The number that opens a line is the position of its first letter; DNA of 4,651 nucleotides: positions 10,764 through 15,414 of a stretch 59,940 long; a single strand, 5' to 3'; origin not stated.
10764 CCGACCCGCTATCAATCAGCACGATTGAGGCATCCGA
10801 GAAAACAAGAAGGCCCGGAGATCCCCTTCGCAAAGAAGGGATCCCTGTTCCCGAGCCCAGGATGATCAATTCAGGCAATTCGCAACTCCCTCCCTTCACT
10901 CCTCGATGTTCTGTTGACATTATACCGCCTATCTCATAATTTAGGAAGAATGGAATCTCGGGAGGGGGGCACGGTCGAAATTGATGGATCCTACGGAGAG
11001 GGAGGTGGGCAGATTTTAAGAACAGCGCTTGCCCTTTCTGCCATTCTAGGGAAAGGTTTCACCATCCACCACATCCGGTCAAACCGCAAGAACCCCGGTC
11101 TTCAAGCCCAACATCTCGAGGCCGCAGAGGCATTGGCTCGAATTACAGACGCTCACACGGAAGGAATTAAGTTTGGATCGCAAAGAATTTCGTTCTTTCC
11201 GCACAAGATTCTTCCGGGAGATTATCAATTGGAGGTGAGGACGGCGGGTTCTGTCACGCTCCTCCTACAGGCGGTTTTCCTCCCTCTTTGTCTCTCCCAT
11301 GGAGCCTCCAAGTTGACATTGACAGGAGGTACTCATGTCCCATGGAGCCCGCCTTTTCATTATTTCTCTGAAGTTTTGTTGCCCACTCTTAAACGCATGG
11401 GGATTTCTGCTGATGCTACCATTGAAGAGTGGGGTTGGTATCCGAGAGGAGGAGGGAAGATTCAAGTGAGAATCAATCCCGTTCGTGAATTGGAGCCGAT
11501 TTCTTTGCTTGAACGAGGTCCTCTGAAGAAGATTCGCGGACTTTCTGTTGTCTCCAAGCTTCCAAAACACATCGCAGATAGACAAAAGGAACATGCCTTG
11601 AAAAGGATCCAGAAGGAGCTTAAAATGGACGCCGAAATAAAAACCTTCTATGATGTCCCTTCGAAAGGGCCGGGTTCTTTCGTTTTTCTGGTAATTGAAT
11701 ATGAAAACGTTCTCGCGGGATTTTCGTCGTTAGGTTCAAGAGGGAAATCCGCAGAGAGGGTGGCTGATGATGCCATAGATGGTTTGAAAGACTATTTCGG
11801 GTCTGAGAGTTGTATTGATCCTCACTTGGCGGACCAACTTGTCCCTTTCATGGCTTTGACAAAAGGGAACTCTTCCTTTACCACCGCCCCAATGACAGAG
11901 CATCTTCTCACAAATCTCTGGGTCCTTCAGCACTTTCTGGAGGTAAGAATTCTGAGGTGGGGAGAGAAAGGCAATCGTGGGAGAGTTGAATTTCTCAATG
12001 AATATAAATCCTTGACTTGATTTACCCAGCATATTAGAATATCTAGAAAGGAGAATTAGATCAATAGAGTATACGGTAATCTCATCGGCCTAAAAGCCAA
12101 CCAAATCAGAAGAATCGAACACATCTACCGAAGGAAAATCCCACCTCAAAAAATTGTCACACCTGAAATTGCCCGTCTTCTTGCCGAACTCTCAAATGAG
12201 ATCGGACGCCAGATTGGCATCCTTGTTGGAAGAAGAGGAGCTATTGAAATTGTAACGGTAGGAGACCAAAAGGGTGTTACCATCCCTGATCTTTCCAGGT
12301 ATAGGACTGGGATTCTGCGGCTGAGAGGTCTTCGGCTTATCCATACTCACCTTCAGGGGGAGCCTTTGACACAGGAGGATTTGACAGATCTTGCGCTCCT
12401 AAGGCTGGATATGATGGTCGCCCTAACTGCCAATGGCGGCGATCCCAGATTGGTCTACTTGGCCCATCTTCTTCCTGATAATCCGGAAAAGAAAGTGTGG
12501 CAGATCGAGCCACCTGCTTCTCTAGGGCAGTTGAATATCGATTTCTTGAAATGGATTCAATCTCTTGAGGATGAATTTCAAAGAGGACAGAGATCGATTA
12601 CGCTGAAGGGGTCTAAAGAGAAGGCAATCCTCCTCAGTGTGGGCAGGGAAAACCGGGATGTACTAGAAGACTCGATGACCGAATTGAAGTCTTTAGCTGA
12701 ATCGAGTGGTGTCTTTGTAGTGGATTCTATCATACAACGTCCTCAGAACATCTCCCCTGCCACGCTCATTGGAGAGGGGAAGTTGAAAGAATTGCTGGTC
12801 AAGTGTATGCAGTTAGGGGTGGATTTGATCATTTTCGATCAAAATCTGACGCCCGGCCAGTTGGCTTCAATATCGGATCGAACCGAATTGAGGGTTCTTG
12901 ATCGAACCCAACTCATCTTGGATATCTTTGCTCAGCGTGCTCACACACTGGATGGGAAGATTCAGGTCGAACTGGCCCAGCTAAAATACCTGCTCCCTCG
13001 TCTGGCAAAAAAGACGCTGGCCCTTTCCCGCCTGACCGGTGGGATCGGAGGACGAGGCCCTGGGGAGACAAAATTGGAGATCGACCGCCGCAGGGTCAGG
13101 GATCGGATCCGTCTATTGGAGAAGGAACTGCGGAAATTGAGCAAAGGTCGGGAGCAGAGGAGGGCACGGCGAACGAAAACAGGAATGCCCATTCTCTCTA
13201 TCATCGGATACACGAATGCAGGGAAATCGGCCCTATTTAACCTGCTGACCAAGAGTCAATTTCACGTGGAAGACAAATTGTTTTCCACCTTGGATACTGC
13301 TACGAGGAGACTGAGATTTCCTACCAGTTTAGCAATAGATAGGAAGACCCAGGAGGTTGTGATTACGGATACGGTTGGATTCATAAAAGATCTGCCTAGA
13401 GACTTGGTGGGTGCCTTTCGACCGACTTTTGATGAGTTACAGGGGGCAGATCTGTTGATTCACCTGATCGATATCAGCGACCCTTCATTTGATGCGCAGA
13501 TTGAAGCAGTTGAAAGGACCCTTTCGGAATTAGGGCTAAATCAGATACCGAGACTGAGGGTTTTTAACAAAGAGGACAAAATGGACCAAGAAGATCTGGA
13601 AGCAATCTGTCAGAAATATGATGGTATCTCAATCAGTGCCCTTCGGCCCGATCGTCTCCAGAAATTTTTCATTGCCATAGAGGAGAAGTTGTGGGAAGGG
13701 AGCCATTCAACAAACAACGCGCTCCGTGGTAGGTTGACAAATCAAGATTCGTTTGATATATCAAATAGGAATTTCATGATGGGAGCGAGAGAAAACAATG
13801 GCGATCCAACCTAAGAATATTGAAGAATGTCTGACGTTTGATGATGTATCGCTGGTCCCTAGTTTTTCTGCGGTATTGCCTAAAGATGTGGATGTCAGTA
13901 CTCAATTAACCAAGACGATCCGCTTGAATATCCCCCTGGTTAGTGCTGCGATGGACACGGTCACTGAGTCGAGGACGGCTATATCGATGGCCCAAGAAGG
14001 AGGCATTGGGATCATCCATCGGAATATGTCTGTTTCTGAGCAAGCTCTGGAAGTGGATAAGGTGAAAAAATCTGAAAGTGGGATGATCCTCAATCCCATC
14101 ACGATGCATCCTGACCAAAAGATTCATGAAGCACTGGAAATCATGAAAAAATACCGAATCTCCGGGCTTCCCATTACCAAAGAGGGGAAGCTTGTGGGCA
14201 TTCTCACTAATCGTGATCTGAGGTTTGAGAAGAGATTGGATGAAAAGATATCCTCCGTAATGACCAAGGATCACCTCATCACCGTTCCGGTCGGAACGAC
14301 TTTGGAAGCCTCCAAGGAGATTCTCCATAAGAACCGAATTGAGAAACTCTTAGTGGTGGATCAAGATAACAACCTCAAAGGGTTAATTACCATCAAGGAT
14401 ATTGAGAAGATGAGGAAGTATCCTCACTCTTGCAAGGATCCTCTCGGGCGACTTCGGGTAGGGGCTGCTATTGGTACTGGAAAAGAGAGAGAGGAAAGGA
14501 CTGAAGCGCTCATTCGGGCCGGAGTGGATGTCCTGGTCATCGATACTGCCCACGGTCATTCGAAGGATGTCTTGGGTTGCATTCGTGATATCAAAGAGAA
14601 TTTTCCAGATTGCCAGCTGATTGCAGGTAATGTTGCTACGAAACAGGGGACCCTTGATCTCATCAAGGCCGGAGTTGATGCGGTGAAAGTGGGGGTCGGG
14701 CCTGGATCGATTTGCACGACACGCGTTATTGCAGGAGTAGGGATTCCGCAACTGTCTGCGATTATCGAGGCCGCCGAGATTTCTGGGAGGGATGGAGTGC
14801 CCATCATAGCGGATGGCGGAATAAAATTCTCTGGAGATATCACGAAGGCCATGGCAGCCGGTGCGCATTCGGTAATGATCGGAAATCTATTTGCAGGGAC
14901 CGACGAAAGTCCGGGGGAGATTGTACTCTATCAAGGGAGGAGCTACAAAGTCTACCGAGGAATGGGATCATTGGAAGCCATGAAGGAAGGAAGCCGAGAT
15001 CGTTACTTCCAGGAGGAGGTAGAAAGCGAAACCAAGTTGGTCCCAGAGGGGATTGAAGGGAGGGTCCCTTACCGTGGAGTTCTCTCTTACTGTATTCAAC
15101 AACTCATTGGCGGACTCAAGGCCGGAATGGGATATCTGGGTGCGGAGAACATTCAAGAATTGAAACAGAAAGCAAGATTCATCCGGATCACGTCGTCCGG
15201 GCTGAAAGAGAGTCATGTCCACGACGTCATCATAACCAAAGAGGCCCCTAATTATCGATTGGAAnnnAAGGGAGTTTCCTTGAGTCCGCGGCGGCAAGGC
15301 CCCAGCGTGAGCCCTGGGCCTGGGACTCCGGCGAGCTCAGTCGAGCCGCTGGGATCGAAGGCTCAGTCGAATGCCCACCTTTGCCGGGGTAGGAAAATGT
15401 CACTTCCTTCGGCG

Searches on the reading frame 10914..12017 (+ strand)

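Call 46: search_protein_families(library=pfam, proteins=[window:10914-12017:+])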
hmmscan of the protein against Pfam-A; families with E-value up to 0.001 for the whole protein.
window:10914-12017:+ (368 aa): 2 families
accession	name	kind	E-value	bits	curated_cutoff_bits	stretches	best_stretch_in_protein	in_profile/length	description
PF01137.26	RTC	-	3.7e-83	278.5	27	1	27-346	1-219/221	RNA 3'-terminal phosphate cyclase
PF05189.18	RTC_insert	-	9.2e-22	77.8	23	1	199-293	1-99/102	RNA 3'-terminal phosphate cyclase (RTC), insert domain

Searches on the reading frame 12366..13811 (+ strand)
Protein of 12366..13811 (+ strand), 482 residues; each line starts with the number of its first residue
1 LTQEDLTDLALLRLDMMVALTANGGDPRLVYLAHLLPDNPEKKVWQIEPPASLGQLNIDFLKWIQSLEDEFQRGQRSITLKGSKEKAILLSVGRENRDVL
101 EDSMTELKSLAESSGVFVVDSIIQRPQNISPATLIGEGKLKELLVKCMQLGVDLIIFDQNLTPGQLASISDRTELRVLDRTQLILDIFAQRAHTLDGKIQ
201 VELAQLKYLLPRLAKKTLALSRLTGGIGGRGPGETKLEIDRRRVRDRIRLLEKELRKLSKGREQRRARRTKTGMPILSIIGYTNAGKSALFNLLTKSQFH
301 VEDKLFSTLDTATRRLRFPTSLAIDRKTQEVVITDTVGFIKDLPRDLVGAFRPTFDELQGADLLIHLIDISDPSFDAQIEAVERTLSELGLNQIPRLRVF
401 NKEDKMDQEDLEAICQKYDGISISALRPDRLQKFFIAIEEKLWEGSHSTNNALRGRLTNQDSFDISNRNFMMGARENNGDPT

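Call 8: search_protein_families(library=pfam, proteins=[window:12366-13811:+])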
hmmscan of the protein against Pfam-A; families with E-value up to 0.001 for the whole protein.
window:12366-13811:+ (482 aa): 3 families
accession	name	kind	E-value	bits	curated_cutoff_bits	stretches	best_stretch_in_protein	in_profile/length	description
PF16360.10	GTP-bdg_M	-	6.2e-28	97.6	29.5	1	191-269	1-79/79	GTP-binding GTPase Middle Region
PF13167.11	GTP-bdg_N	-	1.2e-27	96.8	25.4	1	101-189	1-89/89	GTP-binding GTPase N-terminal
PF01926.29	MMR_HSR1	-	4.5e-17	62.6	21.9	1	278-402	3-113/113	50S ribosome-binding GTPase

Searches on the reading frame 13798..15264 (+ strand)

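Call 8: search_protein_families(library=pfam, proteins=[window:13798-15264:+])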
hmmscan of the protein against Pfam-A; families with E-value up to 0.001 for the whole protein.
window:13798-15264:+ (489 aa): 5 families
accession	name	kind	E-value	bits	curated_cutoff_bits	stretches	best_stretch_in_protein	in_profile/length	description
PF00478.31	IMPDH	-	2.2e-164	546.9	25.6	1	12-475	2-345/345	IMP dehydrogenase / GMP reductase domain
PF00571.33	CBS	-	3.1e-23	82.3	24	2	96-142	5-52/57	CBS domain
PF03060.21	NMO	-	2.1e-09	37.7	28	1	267-373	132-233/331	Nitronate monooxygenase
PF01070.24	FMN_dh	-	2.3e-06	27.3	24.9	1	278-365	225-305/350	FMN-dependent dehydrogenase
PF01645.23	Glu_synthase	-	0.00065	19.4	20.4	1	285-363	221-305/369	Conserved region in glutamate synthase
